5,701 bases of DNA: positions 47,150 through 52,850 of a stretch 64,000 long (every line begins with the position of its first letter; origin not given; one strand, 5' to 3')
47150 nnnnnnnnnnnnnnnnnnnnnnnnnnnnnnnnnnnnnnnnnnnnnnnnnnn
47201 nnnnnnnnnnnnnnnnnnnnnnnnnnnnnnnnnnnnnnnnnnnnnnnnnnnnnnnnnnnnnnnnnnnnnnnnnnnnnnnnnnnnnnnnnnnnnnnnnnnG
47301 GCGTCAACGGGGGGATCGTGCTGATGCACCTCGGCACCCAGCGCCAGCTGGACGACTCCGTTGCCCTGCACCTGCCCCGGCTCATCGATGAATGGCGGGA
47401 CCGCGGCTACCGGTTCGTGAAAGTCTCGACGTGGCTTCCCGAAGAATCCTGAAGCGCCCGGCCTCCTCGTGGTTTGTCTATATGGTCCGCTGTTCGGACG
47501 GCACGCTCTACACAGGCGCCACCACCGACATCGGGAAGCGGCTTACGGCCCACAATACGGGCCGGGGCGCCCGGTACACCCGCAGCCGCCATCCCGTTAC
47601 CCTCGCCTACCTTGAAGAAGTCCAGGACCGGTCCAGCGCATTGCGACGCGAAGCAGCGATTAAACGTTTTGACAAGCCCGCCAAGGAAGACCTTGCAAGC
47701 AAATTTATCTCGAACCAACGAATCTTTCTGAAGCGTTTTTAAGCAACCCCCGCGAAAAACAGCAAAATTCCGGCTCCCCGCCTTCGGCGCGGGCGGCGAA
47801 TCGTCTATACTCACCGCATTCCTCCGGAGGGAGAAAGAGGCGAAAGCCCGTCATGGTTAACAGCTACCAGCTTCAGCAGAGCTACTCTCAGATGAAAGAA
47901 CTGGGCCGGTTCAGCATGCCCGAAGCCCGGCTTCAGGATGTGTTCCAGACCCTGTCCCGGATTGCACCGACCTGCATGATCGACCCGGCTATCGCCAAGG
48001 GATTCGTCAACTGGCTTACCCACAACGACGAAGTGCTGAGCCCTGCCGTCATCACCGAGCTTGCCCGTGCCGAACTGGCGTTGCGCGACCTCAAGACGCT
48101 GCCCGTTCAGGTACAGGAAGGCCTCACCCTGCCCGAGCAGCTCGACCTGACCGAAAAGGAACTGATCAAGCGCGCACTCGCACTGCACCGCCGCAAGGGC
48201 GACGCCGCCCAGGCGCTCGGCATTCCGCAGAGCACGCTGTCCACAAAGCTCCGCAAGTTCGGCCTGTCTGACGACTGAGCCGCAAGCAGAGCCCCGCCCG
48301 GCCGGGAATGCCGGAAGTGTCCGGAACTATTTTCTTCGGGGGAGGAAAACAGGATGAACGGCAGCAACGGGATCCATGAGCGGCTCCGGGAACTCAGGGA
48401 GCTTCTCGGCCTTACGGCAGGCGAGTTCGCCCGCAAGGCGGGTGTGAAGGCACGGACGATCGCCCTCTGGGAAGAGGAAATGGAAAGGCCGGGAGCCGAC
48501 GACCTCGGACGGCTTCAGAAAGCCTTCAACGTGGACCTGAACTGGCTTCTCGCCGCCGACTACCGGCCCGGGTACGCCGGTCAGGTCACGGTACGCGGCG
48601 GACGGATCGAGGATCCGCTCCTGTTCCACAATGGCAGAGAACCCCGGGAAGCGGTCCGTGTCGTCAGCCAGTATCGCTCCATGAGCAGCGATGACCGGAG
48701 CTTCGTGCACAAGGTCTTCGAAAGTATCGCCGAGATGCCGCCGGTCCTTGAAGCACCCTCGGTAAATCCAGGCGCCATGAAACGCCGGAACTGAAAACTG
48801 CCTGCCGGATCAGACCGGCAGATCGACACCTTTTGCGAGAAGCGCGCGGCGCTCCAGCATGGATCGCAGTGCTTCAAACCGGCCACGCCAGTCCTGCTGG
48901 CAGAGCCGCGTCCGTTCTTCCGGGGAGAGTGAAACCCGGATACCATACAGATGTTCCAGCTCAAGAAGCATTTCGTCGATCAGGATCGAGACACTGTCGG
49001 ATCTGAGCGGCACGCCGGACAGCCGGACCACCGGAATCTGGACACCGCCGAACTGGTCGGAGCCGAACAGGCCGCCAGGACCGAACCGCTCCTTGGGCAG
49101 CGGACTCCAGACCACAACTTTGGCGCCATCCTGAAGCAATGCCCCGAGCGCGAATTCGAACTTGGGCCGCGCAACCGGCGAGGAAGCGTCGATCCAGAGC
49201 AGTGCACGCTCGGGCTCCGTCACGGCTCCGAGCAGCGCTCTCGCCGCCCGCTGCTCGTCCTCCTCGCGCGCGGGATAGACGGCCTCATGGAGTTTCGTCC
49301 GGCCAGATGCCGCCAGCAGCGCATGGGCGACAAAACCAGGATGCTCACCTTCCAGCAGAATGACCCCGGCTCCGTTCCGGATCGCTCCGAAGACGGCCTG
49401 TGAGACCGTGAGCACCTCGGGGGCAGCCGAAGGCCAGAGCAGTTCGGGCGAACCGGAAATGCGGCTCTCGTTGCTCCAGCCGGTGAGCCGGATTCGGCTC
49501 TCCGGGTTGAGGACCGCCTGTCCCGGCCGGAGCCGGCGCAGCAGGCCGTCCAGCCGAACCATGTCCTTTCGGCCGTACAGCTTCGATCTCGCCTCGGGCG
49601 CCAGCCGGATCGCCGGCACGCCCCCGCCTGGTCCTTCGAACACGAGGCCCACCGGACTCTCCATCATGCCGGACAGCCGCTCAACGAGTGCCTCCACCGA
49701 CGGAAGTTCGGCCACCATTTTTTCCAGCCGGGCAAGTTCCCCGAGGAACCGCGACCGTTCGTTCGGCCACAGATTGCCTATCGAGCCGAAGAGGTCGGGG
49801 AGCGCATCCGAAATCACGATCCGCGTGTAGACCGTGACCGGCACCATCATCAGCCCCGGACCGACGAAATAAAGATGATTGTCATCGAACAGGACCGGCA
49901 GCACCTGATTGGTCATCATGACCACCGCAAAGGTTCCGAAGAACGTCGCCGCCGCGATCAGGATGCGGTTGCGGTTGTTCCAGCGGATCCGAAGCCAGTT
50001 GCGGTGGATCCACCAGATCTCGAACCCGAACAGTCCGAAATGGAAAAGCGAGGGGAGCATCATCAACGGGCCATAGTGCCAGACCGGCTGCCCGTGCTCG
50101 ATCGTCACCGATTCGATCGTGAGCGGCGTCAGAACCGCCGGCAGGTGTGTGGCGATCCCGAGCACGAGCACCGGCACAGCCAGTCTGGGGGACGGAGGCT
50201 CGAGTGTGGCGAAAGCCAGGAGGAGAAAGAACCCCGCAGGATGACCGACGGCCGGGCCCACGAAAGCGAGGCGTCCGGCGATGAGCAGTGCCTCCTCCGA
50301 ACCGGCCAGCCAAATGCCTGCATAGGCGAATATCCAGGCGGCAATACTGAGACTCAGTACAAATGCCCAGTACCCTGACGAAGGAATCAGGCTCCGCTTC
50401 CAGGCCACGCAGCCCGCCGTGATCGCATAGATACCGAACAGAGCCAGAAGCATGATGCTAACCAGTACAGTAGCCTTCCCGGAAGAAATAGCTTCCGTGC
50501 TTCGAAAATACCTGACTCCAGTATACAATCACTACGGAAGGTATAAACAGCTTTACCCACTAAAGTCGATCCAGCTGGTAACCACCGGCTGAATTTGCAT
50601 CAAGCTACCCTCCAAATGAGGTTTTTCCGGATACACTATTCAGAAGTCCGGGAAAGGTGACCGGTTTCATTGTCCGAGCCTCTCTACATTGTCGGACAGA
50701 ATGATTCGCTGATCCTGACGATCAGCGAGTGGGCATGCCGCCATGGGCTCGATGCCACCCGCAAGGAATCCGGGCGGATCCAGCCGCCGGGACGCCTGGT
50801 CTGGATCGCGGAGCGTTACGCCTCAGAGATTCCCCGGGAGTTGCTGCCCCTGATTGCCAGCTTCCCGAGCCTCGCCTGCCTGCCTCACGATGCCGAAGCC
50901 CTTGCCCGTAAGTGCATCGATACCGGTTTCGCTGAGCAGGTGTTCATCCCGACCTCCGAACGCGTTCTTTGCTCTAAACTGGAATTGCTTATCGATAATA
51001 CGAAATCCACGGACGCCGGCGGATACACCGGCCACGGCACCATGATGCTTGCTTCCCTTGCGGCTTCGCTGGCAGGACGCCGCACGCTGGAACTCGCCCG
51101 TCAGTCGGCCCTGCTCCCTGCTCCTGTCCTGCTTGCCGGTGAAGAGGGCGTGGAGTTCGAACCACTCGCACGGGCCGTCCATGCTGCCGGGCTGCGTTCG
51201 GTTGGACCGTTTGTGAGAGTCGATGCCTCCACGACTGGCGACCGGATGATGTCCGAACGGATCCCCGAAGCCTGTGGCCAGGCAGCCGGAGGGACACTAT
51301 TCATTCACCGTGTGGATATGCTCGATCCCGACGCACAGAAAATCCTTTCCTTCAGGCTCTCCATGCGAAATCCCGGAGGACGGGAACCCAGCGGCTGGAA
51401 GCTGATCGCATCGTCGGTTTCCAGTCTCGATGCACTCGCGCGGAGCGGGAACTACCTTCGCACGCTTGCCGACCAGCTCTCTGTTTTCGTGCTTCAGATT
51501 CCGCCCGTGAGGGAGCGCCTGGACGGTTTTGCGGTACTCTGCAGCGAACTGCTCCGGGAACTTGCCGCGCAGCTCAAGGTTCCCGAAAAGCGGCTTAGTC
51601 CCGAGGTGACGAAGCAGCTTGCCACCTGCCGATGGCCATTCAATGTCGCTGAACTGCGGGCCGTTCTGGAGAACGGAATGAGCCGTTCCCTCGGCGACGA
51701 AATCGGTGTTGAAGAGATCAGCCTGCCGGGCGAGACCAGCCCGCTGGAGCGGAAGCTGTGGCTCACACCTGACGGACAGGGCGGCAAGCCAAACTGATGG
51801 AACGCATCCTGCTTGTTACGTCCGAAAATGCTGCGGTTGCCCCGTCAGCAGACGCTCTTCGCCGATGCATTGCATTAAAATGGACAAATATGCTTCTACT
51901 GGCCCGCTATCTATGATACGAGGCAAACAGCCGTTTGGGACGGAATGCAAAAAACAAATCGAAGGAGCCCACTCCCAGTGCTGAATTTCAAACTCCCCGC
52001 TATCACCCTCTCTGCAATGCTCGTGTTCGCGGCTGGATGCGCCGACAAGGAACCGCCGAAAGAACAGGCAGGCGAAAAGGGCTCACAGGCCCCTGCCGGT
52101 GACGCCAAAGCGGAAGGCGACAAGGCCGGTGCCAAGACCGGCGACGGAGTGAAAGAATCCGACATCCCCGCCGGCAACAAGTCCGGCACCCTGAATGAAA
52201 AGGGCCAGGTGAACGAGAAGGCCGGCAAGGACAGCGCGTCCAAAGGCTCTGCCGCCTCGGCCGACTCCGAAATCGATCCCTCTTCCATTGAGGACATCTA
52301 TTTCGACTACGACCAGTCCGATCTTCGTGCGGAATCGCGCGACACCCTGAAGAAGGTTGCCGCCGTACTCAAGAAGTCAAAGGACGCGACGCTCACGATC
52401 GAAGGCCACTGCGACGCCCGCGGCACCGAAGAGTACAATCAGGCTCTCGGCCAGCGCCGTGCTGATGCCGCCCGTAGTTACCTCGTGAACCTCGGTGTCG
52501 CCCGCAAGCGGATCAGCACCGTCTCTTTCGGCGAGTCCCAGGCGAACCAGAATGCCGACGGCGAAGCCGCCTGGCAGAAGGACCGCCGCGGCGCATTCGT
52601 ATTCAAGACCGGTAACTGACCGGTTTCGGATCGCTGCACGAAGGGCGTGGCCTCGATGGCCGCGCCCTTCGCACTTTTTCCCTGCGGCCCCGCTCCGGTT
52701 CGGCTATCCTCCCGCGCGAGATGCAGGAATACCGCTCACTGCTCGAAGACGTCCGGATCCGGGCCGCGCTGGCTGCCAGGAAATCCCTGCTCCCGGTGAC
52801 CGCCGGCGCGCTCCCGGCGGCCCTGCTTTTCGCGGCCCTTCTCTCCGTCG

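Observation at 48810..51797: Divergent pair of catalytically dead sigma-54-activator (bEBP) paralogs, one on a 7TM receptor and one on a pseudo-receiver, both lacking GAFTGA and a DNA-binding domain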

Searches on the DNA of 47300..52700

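Call 83: search_rna_families(source=window, start=47300, end=52700, threshold=evalue, max_evalue=1)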
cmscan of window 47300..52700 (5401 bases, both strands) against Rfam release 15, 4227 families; matches with E-value up to 1: 2.
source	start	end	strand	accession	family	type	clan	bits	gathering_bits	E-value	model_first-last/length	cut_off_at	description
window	51417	51453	-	RF01371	CRISPR-DR58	Gene; CRISPR;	-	23.2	38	0.39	1-37/37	no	CRISPR RNA direct repeat element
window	48250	48329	-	RF01383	GRIK4_3p_UTR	Gene;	-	21.7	38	0.49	1-94/94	no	GRIK4 3 prime UTR element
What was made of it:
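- Tried and rejected: Rfam found nothing above chance in 47300-52700 (call 83).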

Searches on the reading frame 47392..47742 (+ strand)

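Call 3: search_protein_families(library=pfam, proteins=[window:47392-47742:+], max_evalue=1)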
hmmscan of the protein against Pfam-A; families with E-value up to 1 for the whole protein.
window:47392-47742:+ (116 aa): 1 family
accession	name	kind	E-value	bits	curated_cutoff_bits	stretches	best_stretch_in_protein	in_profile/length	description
PF01541.30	GIY-YIG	-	2.1e-17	63.6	22.6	1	27-96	2-74/78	GIY-YIG catalytic domain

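Call 62: search_protein_families(library=padloc, proteins=[window:47392-47742:+], max_evalue=0.01)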
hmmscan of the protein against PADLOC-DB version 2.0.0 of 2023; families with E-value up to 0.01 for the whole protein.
window:47392-47742:+ (116 aa): 0 families

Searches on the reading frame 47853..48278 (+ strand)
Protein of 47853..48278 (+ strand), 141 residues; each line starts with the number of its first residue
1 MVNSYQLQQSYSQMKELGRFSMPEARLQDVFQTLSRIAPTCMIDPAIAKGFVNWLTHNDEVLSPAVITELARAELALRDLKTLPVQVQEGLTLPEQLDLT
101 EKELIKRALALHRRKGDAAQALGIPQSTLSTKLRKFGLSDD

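Call 3: search_protein_families(library=pfam, proteins=[window:47853-48278:+], max_evalue=1)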
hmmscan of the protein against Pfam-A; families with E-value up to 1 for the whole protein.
window:47853-48278:+ (141 aa): 5 families
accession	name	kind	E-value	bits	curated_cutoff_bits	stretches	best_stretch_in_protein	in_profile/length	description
PF02954.25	HTH_8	-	3.7e-08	33.4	22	1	97-136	2-42/42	Bacterial regulatory protein, Fis family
PF18024.7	HTH_50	-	1e-06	28.8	27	1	92-139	3-50/50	Helix-turn-helix domain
PF00126.33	HTH_1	-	0.031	14.7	26.6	1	109-135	10-36/60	Bacterial regulatory helix-turn-helix protein, lysR family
PF20432.4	Xre-like-HTH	-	0.07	13.9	25.8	1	108-134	18-44/63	Antitoxin Xre-like helix-turn-helix domain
PF12707.14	DUF3804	-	0.08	13.1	22.5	1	35-79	32-74/128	Protein of unknown function (DUF3804)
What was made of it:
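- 47853..48278 (+): Stand-alone Fis-type HTH_8 protein, 141 aa; a co-conserved module component. Pfam HTH_8 E 3.7e-8 (call 3).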

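Call 4: search_protein_families(library=ncbifam, proteins=[window:47853-48278:+], max_evalue=1)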
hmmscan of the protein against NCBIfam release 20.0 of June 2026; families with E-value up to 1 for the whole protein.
window:47853-48278:+ (141 aa): 4 families
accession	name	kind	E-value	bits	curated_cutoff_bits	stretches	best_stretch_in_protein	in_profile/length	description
NF047793.1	ResRegPgtA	equivalog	0.0012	17.7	650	1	71-139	340-409/414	two-component system response regulator PgtA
NF041552.1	TF_PrdR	equivalog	0.0047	15.3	795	1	88-136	527-576/577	sigma-54 dependent transcriptional regulator PrdR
TIGR02040.1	PpsR-CrtJ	equivalog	0.017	14.2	275.4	1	95-138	398-442/442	transcriptional regulator PpsR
NF050145.1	RiPP_RRE_HvfC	equivalog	0.13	12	142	1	46-90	77-121/237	HvfC family RiPP maturation protein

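Call 62: search_protein_families(library=padloc, proteins=[window:47853-48278:+], max_evalue=0.01)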
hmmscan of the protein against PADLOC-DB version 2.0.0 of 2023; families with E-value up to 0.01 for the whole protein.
window:47853-48278:+ (141 aa): 2 families
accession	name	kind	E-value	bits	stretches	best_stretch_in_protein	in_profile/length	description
PDLC01995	RtcR_PspF2--CARF_AAA_HTH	-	5.3e-06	23.8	1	80-138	421-480/481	-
PDLC01858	CARF3--CARF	-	0.0076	14.2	0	95-135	140-180/204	-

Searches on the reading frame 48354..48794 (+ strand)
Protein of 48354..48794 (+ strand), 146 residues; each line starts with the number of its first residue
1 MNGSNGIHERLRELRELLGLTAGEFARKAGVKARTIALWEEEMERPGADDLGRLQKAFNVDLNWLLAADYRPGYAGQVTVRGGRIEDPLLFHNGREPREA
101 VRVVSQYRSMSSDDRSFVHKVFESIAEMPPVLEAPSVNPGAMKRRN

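Call 3: search_protein_families(library=pfam, proteins=[window:48354-48794:+], max_evalue=1)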
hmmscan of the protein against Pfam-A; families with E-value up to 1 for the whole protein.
window:48354-48794:+ (146 aa): 7 families
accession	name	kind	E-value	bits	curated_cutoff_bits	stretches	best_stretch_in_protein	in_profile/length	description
PF01381.28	HTH_3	-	4.6e-11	43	23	1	11-65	1-55/55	Helix-turn-helix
PF12844.13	HTH_19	-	1.1e-08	35.3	30.2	1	9-67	2-60/64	Helix-turn-helix domain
PF13560.12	HTH_31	-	1.8e-06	28.6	27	1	10-61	5-57/64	Helix-turn-helix domain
PF00376.29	MerR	-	0.0035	17.6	28.2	1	21-42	1-22/38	MerR family regulatory protein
PF13411.12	MerR_1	-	0.0039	17.7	21.6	1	21-43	2-24/69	MerR HTH family regulatory protein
PF07022.19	Phage_CI_repr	-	0.06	14.1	22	1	14-67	6-59/65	Bacteriophage CI repressor helix-turn-helix domain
PF13443.12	HTH_26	-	0.23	12.2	22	1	10-62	1-54/63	Cro/C1-type HTH DNA-binding domain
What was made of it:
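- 48354..48794 (+): XRE-family HTH protein, 146 aa, convergent with A (15 bp between the stop codons); a co-conserved module component. Pfam HTH_3 E 4.6e-11 (call 3).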

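Call 4: search_protein_families(library=ncbifam, proteins=[window:48354-48794:+], max_evalue=1)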
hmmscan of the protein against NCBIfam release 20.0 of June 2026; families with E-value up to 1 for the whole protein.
window:48354-48794:+ (146 aa): 13 families
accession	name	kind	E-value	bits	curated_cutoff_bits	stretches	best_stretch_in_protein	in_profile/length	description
NF041951.1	phage_RstR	subfamily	5.1e-08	33.1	80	1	7-74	3-70/108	RstR family transcriptional repressor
NF007257.0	PRK09706.1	subfamily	3.8e-06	26.8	101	1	7-69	6-68/135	transcriptional repressor DicA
NF052239.1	antitox_spr1629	equivalog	0.00016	20.9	335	1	9-69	5-65/377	spr1629 family repressor/antitoxin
TIGR03070.1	couple_hipB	subfamily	0.0006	19.7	71.65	1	10-62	6-58/58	type II toxin-antitoxin system Y4mF family antitoxin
NF003162.0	PRK04140.1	equivalog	0.001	18.2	263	1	9-62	129-182/317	transcriptional regulator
TIGR03830.1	CxxCG_CxxCG_HTH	subfamily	0.0011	18.8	61.8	1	9-46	68-105/127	type II TA system antitoxin MqsA family protein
TIGR00270.2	TIGR00270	equivalog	0.0018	18.1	110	1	8-62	77-131/159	multiprotein bridging factor aMBF1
NF007481.0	PRK10072.1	equivalog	0.0021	18.5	110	1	11-51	38-78/96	HTH-type transcriptional regulator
NF006015.0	PRK08154.1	subfamily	0.0096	15.1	204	1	8-69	32-93/314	anaerobic benzoate catabolism transcriptional regulator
TIGR02612.1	mob_myst_A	hypoth_equivalog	0.014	15.3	122.6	1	11-57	30-75/150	mobile mystery protein A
NF007271.0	PRK09726.1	equivalog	0.058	13.4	79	1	11-59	17-65/88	type II toxin-antitoxin system antitoxin HipB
NF007408.0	PRK09943.1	equivalog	0.061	12.9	211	1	8-72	9-73/185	HTH-type transcriptional regulator PuuR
NF041575.1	antitoxPezA_Strep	equivalog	0.17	11.8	290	1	7-61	2-56/158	type II toxin-antitoxin system antitoxin PezA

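Call 62: search_protein_families(library=padloc, proteins=[window:48354-48794:+], max_evalue=0.01)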
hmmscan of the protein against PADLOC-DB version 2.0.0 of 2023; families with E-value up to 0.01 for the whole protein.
window:48354-48794:+ (146 aa): 14 families
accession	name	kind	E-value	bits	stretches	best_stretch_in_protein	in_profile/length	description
PDLC03954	RmrA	-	9.1e-09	32.7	1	9-76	13-80/380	-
PDLC03951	RmrA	-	1.6e-08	32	1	9-68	11-70/400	-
PDLC04142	capH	-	4.3e-08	32.2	1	4-123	4-96/103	capH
PDLC02926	HTH_VI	-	1.2e-06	26.6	1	7-66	2-61/92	-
PDLC03949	RmrA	-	1.2e-06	25.7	1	9-71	5-67/363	-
PDLC03948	RmrA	-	1.2e-05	22.4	1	8-67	10-69/397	-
PDLC03945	RmrA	-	1.6e-05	22.2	1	9-71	5-67/394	-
PDLC03953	RmrA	-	6.9e-05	20.2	1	8-60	7-59/373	-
PDLC03947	RmrA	-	0.00019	18.4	1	6-67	11-72/383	-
PDLC03952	RmrA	-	0.0002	18.4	1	7-68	23-84/395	-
PDLC03944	RmrA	-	0.00051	17.2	1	8-64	8-64/384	-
PDLC03956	RmrA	-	0.0028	14.8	1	7-68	9-71/399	-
PDLC03955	RmrA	-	0.0055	14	1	10-82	24-96/371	-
PDLC03946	RmrA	-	0.0057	13.4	1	8-71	4-67/357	-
